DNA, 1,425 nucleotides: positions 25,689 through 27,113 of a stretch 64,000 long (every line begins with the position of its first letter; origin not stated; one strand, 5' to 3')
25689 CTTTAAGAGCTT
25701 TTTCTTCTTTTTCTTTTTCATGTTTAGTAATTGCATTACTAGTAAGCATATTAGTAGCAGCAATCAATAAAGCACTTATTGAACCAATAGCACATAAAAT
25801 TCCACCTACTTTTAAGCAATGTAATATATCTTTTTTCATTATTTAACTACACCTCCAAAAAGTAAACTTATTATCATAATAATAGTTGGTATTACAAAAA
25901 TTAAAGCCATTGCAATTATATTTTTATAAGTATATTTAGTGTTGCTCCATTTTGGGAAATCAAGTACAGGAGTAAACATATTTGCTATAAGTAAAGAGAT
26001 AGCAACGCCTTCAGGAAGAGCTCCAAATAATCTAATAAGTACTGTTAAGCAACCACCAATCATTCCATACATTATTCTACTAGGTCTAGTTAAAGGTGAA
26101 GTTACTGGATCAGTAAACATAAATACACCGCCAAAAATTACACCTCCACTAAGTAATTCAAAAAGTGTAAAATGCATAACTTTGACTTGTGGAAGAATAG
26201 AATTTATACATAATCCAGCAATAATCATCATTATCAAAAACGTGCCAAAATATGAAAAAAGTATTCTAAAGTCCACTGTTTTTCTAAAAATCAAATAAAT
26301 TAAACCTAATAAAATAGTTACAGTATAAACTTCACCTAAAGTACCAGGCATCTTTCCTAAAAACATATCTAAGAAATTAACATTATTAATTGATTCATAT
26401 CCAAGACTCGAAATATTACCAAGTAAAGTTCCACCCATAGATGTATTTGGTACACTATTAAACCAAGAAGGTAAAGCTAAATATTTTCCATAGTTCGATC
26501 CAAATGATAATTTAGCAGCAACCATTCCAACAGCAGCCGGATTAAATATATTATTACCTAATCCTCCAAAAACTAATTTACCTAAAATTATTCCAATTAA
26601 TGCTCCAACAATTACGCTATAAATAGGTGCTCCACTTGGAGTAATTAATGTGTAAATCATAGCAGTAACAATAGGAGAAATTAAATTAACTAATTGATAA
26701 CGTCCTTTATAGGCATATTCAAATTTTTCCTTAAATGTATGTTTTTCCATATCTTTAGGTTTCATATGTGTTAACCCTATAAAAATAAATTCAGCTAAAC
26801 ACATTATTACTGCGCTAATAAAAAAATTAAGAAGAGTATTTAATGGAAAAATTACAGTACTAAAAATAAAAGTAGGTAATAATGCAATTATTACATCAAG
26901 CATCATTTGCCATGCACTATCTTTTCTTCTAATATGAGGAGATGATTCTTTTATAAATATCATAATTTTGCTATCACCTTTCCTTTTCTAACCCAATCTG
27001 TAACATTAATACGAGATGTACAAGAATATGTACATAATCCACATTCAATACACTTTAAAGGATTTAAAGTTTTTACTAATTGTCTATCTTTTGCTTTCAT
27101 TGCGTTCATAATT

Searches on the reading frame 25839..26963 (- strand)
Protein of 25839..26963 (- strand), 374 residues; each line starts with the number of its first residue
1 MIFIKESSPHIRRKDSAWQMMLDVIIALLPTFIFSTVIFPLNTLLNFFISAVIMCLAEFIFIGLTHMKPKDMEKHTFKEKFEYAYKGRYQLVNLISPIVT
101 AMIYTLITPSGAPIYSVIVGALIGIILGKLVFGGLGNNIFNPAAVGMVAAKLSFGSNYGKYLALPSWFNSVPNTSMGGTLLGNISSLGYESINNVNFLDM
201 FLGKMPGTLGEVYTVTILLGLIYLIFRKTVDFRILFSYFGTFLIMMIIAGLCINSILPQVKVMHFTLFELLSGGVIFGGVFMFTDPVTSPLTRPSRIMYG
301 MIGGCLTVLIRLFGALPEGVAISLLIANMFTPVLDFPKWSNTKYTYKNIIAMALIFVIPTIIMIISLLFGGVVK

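Call 37: search_protein_families(library=pfam, proteins=[window:25839-26963:-], max_evalue=0.00001)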
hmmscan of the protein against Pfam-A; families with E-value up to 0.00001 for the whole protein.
window:25839-26963:- (374 aa): 1 family
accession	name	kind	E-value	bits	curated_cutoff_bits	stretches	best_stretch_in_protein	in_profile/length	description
PF03116.20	NQR2_RnfD_RnfE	-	3.1e-71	240.6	27.7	1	6-335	3-287/296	NQR2, RnfD, RnfE family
